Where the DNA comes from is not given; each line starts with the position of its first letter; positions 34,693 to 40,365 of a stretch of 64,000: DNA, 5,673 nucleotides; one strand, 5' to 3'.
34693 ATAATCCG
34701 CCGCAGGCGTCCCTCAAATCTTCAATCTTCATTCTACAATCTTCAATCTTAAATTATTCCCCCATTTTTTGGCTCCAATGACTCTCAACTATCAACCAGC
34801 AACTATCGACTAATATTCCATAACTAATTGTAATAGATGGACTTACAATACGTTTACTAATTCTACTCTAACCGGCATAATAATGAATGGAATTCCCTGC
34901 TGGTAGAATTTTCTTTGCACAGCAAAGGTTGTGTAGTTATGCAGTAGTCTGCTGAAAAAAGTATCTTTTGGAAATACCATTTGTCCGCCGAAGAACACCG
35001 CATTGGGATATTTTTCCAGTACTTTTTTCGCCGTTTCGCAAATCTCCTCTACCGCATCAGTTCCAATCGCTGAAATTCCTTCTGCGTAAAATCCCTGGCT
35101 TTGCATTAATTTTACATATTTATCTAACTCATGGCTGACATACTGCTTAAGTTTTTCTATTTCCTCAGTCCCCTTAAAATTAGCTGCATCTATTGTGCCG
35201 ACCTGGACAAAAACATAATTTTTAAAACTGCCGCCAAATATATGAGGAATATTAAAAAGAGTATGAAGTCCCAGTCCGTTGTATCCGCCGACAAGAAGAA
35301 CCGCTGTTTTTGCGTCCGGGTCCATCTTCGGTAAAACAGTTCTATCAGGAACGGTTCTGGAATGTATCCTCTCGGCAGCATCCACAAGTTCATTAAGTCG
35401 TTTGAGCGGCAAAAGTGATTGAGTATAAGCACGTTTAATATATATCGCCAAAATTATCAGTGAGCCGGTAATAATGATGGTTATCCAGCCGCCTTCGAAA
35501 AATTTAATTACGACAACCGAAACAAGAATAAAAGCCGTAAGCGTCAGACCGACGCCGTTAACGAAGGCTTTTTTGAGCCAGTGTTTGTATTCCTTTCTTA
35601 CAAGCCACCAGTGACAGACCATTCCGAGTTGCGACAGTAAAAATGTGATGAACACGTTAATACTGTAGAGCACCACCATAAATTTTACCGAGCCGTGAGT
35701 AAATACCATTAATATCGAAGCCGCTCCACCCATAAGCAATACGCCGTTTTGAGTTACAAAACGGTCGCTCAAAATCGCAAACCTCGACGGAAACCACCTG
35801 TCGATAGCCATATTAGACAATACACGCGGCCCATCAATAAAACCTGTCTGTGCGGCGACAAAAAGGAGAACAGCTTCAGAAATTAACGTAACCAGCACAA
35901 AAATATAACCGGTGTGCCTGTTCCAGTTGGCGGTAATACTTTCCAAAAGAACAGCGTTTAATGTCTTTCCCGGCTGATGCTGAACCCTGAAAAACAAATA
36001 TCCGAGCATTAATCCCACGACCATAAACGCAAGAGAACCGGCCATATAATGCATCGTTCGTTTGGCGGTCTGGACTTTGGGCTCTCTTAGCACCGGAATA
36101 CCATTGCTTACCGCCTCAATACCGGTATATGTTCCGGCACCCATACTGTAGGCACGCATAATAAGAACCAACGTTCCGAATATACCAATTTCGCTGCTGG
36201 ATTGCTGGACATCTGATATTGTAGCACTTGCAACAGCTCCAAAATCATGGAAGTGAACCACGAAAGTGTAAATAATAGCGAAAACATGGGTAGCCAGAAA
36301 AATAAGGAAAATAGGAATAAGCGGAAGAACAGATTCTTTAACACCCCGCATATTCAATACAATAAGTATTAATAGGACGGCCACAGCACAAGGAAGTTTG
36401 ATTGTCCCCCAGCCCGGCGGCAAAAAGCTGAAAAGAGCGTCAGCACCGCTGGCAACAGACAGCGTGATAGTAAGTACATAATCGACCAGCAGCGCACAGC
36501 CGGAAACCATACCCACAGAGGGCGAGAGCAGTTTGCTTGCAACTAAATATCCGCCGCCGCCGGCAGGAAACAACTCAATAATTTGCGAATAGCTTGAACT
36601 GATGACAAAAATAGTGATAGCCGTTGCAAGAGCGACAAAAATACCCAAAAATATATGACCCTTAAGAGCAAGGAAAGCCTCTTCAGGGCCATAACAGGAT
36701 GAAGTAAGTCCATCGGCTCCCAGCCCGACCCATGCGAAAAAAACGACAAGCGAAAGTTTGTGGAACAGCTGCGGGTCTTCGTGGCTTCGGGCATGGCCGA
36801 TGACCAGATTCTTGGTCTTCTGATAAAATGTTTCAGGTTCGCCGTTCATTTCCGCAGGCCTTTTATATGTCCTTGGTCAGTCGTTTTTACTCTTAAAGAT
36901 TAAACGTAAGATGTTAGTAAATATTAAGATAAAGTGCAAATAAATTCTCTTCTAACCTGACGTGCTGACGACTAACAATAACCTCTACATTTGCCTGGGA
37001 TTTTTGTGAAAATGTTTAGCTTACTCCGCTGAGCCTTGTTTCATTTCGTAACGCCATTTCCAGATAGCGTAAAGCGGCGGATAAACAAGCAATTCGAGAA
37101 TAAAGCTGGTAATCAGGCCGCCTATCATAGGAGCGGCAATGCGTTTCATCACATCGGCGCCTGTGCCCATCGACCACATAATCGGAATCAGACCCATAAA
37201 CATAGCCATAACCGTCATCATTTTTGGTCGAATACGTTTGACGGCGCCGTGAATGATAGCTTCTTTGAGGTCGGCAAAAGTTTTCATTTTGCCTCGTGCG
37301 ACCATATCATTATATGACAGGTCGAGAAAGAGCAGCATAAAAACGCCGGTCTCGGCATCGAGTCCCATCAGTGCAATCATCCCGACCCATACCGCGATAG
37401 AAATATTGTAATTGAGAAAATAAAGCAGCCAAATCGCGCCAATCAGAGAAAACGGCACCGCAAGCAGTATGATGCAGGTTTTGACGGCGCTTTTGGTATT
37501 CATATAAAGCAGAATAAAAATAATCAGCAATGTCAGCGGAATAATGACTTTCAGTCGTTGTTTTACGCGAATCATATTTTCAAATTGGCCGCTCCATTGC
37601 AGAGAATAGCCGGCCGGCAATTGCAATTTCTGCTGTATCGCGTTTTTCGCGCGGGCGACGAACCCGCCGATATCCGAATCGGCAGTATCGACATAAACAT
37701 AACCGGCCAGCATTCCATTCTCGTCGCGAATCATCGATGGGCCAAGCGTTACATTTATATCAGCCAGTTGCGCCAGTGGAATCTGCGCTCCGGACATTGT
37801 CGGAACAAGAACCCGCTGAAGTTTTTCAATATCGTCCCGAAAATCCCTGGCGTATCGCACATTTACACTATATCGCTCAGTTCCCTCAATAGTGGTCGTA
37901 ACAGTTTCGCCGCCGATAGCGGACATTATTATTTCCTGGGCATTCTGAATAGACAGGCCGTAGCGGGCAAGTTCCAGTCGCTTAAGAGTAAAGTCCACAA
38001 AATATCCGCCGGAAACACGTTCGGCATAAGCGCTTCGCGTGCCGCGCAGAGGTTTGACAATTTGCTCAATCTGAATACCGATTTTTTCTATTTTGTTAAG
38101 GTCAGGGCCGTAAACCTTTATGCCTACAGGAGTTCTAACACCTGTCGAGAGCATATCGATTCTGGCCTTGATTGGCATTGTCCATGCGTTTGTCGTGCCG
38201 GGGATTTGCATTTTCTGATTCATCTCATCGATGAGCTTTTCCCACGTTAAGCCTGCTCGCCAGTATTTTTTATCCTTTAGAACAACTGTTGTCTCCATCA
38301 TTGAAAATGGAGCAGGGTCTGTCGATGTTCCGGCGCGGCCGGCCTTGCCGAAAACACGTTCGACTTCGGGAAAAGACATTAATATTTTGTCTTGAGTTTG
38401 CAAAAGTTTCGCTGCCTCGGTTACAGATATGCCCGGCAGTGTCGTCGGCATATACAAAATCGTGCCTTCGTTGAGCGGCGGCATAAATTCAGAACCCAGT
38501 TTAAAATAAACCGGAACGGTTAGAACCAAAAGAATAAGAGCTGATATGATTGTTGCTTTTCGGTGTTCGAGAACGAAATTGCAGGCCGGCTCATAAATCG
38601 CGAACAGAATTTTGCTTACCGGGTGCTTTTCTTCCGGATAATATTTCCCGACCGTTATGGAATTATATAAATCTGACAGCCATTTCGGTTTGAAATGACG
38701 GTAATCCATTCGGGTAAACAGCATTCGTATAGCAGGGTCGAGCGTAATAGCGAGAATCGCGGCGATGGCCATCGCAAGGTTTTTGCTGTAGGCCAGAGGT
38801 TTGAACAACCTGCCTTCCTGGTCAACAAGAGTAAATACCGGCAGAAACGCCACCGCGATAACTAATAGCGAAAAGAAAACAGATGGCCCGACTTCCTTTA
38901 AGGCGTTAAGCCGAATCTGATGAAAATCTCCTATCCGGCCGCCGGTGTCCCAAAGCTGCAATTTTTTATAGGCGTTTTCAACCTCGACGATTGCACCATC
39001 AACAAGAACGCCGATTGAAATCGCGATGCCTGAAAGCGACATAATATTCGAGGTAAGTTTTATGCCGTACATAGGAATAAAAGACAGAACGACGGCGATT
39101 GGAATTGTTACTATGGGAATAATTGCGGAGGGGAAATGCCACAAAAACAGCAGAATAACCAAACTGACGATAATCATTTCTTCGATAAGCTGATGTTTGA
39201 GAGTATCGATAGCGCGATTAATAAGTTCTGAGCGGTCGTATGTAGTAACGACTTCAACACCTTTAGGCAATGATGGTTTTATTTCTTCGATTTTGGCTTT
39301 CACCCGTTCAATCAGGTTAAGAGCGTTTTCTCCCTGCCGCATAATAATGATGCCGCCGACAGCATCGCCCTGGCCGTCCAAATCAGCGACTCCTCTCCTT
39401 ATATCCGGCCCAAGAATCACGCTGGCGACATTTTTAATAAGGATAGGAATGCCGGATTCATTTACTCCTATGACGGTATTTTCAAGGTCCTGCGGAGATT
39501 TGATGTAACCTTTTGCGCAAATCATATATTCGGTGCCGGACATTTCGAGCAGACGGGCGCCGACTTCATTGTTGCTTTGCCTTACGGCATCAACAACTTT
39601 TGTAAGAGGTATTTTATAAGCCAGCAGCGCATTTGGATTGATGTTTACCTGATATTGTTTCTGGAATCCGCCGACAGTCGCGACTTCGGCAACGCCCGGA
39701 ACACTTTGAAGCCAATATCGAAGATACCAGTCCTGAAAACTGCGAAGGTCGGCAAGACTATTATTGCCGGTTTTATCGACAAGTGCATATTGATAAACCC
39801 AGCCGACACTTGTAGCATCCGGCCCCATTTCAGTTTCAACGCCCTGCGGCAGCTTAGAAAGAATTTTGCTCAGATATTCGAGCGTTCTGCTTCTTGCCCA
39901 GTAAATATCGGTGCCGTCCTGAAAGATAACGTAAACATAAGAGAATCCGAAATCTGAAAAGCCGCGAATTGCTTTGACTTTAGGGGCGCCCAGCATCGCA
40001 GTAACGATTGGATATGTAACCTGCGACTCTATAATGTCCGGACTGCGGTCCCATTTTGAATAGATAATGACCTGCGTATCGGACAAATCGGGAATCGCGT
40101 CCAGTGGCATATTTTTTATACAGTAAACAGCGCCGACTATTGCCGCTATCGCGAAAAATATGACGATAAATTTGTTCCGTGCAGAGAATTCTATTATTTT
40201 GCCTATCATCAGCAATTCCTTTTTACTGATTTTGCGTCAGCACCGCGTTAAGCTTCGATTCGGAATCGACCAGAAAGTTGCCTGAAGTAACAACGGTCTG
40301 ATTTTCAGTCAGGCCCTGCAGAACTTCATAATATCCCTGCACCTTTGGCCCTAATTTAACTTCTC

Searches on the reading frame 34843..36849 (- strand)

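Call 62: search_protein_families(library=pfam, proteins=[window:34843-36849:-], max_evalue=0.00001)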
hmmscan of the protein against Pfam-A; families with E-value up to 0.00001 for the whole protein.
window:34843-36849:- (668 aa): 1 family
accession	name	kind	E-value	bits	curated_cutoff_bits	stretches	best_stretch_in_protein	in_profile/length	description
PF13520.12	AA_permease_2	-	3e-17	63.1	27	1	70-448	32-407/427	Amino acid permease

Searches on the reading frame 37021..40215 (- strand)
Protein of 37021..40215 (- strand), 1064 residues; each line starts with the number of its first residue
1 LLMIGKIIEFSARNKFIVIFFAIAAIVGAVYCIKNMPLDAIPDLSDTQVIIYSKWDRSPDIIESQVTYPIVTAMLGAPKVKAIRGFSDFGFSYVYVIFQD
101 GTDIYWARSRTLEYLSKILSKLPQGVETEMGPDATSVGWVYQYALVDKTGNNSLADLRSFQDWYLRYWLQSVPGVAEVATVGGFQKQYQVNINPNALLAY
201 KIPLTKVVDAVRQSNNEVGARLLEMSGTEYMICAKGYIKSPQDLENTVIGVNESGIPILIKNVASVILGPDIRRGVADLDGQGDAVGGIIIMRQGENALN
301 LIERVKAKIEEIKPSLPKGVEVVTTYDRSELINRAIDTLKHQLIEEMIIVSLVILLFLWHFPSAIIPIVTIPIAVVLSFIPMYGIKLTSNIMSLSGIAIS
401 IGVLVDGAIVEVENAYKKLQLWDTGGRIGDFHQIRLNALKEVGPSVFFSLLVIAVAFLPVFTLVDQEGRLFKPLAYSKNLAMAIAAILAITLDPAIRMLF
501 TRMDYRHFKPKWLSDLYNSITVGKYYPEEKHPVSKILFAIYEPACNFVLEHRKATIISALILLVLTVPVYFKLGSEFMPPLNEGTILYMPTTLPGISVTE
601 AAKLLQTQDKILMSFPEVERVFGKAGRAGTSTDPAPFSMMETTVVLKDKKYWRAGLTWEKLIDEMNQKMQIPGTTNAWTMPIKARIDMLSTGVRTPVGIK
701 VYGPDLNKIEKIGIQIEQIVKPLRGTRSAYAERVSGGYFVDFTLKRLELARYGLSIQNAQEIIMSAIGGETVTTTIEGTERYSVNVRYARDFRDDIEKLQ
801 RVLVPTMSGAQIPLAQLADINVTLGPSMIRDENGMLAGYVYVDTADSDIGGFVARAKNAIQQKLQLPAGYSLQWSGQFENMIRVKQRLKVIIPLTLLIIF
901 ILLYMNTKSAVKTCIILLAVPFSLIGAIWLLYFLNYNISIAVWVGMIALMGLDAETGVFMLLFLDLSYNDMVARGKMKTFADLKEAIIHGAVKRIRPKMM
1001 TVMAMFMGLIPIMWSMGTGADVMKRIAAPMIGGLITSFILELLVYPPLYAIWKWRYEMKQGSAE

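Call 62: search_protein_families(library=pfam, proteins=[window:37021-40215:-], max_evalue=0.00001)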
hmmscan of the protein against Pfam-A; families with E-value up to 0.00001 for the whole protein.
window:37021-40215:- (1064 aa): 1 family
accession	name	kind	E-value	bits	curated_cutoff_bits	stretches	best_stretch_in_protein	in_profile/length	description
PF00873.25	ACR_tran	-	2.8e-220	734.2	28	1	7-1051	1-1019/1021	AcrB/AcrD/AcrF family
